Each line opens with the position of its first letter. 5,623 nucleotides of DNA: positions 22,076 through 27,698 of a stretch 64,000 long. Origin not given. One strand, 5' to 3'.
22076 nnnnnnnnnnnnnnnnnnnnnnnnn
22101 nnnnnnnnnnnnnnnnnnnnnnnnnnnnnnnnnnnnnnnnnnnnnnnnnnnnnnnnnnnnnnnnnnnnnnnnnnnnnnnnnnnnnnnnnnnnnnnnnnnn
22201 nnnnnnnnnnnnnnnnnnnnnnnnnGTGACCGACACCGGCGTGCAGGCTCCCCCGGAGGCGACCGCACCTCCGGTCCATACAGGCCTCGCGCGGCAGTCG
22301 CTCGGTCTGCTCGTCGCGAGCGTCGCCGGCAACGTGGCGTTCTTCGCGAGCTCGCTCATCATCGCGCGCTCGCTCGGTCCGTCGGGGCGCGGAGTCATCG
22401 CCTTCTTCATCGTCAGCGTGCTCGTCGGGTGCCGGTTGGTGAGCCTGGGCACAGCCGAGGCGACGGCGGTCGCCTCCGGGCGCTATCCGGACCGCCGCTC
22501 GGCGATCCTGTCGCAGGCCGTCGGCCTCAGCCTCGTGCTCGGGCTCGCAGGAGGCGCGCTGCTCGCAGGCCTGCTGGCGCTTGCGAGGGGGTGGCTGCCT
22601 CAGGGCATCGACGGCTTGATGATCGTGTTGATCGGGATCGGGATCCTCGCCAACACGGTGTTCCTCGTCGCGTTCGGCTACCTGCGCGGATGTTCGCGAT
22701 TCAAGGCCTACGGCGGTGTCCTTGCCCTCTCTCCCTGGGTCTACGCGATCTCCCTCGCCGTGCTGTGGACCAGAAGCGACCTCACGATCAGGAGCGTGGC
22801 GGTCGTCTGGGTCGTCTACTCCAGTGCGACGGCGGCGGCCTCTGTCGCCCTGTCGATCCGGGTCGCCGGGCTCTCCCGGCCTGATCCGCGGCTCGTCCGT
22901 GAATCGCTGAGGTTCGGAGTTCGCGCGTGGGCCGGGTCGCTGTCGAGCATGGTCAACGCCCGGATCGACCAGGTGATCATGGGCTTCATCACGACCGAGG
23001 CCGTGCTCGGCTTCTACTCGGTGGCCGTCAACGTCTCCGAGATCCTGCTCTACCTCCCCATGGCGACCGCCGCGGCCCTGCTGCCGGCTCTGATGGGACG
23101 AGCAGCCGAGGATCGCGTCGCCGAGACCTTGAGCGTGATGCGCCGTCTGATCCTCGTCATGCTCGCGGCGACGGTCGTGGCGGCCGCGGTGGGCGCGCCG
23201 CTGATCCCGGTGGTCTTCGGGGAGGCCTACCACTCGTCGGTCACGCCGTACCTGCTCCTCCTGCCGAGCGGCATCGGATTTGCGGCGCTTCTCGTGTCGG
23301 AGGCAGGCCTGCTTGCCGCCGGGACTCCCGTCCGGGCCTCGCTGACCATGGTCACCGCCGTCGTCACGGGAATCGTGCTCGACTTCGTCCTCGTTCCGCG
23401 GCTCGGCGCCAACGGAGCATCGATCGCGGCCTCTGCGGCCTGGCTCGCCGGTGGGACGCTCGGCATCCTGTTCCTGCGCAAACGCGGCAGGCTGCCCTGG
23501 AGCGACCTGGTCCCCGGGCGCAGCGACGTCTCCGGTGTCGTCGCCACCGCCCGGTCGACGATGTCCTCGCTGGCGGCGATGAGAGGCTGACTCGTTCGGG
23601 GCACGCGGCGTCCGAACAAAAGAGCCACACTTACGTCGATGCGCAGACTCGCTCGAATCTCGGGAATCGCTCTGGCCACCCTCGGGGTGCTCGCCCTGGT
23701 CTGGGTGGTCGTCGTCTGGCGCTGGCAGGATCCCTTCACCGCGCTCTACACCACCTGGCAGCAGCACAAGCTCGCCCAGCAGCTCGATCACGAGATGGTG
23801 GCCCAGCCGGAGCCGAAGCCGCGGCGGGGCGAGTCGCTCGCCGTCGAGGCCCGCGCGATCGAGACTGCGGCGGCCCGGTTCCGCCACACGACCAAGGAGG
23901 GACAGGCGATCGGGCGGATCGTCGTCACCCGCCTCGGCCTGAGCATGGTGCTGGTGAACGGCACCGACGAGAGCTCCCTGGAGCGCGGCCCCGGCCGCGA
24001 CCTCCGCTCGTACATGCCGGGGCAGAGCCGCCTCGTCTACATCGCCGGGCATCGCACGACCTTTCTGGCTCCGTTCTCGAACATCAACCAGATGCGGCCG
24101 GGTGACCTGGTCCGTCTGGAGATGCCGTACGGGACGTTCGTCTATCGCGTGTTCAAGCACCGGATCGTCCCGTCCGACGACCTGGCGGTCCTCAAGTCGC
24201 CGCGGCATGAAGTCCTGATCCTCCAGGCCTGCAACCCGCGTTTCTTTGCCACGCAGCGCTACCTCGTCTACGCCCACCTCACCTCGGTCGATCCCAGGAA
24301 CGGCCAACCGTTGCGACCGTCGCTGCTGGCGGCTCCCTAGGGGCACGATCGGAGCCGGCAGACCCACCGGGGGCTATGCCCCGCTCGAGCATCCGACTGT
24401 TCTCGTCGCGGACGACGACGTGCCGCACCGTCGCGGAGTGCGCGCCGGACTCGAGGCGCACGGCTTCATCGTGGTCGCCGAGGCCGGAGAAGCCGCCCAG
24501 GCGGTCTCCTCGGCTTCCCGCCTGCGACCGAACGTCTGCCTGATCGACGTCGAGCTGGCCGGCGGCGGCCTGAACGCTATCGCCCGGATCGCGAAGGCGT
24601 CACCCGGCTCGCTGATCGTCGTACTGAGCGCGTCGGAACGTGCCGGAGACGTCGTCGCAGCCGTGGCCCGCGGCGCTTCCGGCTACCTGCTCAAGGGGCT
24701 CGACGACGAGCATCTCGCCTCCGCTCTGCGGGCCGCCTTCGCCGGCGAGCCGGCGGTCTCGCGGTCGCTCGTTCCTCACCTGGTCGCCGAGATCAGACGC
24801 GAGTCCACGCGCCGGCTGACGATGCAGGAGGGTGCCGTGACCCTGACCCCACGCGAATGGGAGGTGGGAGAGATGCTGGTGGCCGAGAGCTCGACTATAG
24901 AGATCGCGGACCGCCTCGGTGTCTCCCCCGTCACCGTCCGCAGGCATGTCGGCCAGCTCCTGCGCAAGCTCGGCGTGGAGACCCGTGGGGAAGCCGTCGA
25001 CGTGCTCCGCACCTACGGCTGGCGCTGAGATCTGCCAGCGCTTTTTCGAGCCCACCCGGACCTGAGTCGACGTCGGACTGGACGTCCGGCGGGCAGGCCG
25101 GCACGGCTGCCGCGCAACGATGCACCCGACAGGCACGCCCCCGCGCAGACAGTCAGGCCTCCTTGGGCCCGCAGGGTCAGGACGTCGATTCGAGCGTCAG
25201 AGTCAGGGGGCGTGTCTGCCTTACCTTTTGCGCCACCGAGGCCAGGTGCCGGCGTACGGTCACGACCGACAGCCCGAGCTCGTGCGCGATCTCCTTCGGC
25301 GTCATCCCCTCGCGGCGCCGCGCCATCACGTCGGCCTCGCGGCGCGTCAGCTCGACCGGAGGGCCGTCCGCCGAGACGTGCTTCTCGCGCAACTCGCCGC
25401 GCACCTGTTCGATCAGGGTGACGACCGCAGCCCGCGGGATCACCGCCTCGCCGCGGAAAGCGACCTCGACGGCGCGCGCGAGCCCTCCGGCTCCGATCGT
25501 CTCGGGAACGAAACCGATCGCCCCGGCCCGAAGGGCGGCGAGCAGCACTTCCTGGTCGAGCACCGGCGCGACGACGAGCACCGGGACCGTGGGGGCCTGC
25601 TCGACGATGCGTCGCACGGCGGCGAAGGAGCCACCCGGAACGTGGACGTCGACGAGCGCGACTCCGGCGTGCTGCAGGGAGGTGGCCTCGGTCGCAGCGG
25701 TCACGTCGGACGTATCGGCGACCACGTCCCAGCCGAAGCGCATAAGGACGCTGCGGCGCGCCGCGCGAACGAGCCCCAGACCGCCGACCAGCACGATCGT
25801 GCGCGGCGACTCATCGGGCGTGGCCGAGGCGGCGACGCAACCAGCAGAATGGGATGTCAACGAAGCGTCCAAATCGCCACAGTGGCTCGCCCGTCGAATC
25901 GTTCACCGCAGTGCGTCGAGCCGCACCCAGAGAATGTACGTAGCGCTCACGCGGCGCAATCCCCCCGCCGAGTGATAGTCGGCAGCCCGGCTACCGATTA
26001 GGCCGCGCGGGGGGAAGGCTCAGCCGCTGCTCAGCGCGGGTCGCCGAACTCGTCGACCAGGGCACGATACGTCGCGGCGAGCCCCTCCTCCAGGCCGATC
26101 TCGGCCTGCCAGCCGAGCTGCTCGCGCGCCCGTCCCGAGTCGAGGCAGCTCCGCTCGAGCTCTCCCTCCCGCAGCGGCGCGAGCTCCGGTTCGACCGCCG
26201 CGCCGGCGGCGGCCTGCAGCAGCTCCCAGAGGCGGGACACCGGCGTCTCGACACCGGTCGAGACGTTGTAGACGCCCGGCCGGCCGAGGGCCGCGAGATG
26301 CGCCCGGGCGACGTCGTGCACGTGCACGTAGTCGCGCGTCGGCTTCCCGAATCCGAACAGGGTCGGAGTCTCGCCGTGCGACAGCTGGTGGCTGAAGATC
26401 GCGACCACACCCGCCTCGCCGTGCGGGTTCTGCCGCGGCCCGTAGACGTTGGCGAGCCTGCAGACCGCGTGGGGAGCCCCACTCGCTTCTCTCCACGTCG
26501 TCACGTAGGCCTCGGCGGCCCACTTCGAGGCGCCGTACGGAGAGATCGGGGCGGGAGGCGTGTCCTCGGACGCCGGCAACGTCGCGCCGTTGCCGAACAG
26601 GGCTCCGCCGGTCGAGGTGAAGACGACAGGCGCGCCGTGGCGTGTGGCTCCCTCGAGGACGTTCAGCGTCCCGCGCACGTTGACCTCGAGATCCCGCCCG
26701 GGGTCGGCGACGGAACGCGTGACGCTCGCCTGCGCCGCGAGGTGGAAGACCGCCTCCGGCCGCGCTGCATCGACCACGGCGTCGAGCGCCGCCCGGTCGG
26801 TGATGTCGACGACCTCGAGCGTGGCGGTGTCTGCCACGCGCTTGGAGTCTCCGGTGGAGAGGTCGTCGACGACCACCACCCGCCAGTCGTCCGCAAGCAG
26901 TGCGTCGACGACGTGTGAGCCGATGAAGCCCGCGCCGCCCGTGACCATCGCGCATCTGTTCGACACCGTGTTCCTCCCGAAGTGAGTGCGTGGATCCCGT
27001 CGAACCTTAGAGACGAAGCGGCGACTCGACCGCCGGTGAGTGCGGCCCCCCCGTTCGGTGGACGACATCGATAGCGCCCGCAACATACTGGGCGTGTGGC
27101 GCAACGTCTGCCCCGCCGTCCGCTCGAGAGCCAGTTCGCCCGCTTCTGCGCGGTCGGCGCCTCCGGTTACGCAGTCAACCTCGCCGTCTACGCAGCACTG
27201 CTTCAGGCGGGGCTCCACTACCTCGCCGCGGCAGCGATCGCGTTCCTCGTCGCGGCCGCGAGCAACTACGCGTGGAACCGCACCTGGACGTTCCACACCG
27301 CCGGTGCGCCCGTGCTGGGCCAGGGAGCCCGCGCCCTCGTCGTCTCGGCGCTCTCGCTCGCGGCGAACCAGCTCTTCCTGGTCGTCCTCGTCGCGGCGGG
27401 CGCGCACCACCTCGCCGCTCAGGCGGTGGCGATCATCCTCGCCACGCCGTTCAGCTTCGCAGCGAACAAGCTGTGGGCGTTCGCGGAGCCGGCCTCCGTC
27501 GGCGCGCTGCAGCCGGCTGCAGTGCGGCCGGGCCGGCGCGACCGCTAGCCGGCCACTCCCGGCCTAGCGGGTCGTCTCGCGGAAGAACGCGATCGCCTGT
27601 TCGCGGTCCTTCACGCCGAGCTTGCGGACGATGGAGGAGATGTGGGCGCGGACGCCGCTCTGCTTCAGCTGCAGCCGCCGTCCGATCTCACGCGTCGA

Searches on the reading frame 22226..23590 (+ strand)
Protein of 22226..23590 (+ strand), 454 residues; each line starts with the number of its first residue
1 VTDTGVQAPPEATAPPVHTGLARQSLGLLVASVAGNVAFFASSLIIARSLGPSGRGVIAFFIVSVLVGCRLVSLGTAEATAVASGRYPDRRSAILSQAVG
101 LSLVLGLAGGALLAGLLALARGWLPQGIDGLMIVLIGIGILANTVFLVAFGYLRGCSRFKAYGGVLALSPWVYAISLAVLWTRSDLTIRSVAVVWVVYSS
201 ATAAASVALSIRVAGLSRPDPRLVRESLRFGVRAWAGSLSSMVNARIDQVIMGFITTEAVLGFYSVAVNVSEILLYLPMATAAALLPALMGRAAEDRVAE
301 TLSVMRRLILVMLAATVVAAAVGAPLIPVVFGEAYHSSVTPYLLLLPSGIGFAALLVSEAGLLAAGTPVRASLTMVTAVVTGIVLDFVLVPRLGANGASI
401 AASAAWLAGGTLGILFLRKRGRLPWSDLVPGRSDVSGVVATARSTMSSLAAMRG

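Call 18: search_protein_families(library=pfam, proteins=[window:22226-23590:+], max_evalue=0.01)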
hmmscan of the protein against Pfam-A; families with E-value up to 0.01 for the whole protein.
window:22226-23590:+ (454 aa): 2 families
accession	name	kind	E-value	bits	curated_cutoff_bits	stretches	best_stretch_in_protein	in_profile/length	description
PF13440.11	Polysacc_synt_3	-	6.4e-12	45.7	23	1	45-339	1-292/293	Polysaccharide biosynthesis protein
PF01943.22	Polysacc_synt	-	2.6e-07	30.8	28.2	1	25-289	5-270/274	Polysaccharide biosynthesis protein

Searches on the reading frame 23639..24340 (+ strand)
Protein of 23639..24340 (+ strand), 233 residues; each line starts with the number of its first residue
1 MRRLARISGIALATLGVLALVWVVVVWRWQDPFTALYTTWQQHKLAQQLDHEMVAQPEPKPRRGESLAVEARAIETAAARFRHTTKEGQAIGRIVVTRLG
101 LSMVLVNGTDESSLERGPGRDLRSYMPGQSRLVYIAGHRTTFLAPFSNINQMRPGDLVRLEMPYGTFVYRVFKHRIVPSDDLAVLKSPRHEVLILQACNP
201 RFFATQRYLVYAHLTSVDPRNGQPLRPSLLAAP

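Call 18: search_protein_families(library=pfam, proteins=[window:23639-24340:+], max_evalue=0.01)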
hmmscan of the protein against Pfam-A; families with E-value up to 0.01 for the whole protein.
window:23639-24340:+ (233 aa): 1 family
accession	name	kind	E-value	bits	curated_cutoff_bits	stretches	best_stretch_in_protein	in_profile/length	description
PF04203.18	Sortase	-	6.9e-21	74.7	26.6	1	95-214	2-124/125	Sortase domain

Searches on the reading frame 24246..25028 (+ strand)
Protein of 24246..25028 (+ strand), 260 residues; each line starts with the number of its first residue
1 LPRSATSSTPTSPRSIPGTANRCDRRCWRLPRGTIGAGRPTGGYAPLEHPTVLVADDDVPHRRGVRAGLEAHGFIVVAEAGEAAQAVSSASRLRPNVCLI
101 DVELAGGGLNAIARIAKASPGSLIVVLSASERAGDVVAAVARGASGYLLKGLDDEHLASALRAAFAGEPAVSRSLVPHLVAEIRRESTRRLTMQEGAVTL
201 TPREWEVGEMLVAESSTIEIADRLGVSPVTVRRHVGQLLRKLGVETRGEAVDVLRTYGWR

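Call 18: search_protein_families(library=pfam, proteins=[window:24246-25028:+], max_evalue=0.01)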
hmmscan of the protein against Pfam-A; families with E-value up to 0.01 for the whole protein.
window:24246-25028:+ (260 aa): 7 families
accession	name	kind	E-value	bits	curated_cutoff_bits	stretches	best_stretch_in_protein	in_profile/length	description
PF00072.30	Response_reg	-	1.3e-17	64.4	30.2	1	52-161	1-110/111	Response regulator receiver domain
PF00196.25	GerE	-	6.5e-14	51.7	23.5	1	199-253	2-56/57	Bacterial regulatory proteins, luxR family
PF08279.18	HTH_11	-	0.00071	19.9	25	1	219-244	20-44/55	HTH domain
PF04545.22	Sigma70_r4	-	0.0028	17.6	24.1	1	199-242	4-48/50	Sigma-70, region 4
PF12840.13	HTH_20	-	0.003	17.9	27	0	219-240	23-44/51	Helix-turn-helix domain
PF08281.18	Sigma70_r4_2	-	0.003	17.6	25.7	1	216-242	28-54/54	Sigma-70, region 4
PF13412.12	HTH_24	-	0.0039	17.2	21.9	1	216-240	19-43/48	Winged helix-turn-helix DNA-binding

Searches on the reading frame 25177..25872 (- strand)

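Call 12: search_protein_families(library=pfam, proteins=[window:25177-25872:-], max_evalue=0.001)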
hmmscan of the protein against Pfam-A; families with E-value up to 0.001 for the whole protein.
window:25177-25872:- (231 aa): 9 families
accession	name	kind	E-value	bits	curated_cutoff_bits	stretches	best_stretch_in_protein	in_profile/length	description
PF00196.25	GerE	-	1.7e-09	37.6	23.5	1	175-217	3-45/57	Bacterial regulatory proteins, luxR family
PF00072.30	Response_reg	-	5.7e-07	30.1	30.2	1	34-133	9-108/111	Response regulator receiver domain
PF04545.22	Sigma70_r4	-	2.2e-06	27.5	24.1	1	174-219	4-50/50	Sigma-70, region 4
PF08281.18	Sigma70_r4_2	-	3.3e-06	27.1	25.7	1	175-211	11-48/54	Sigma-70, region 4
PF14493.12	HTH_40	-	9.1e-05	23.1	27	1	187-217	10-40/89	Helix-turn-helix domain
PF09339.16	HTH_IclR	-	0.00038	20.6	22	0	182-212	11-41/52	IclR helix-turn-helix domain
PF21476.4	PF0610-like_N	-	0.0004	21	33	1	181-219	8-44/50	PF0610-like, N-terminal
PF13384.12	HTH_23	-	0.0005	20.2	24.6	0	177-210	5-38/50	Homeodomain-like domain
PF13551.12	HTH_29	-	0.00055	20.4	28.1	0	184-215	6-38/64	Winged helix-turn helix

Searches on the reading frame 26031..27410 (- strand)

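Call 12: search_protein_families(library=pfam, proteins=[window:26031-27410:-], max_evalue=0.001)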
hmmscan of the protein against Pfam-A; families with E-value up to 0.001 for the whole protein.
window:26031-27410:- (459 aa): 8 families
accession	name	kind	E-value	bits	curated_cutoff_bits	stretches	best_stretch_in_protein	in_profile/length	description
PF01370.27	Epimerase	-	9.5e-61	205.7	20.9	1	155-383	2-239/240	NAD dependent epimerase/dehydratase family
PF16363.11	GDP_Man_Dehyd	-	1.2e-54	186.4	27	1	155-445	1-330/332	GDP-mannose 4,6 dehydratase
PF04321.23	RmlD_sub_bind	-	3.7e-22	79.2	27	1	155-328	4-157/287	RmlD substrate binding domain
PF01073.25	3Beta_HSD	-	3.5e-20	72.6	22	1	155-374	1-228/280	3-beta hydroxysteroid dehydrogenase/isomerase family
PF07993.18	NAD_binding_4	-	5e-13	49.2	20.1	1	219-331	90-211/258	Male sterility protein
PF02719.21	Polysacc_synt_2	-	3.3e-12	46.6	20.2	1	155-348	2-191/293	Polysaccharide biosynthesis protein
PF00106.31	adh_short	-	4.5e-06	26.7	26.6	1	153-308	2-165/195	short chain dehydrogenase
PF13460.12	NAD_binding_10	-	3.4e-05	24.2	27.2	1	158-304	1-132/184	NAD(P)H-binding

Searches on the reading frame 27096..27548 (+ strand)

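Call 12: search_protein_families(library=pfam, proteins=[window:27096-27548:+], max_evalue=0.001)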
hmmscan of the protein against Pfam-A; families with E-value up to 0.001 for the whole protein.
window:27096-27548:+ (150 aa): 1 family
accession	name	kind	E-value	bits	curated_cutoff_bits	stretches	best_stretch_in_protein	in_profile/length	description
PF04138.20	GtrA_DPMS_TM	-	1.3e-23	83.8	26.1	1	16-129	1-117/117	GtrA/DPMS, transmembrane domain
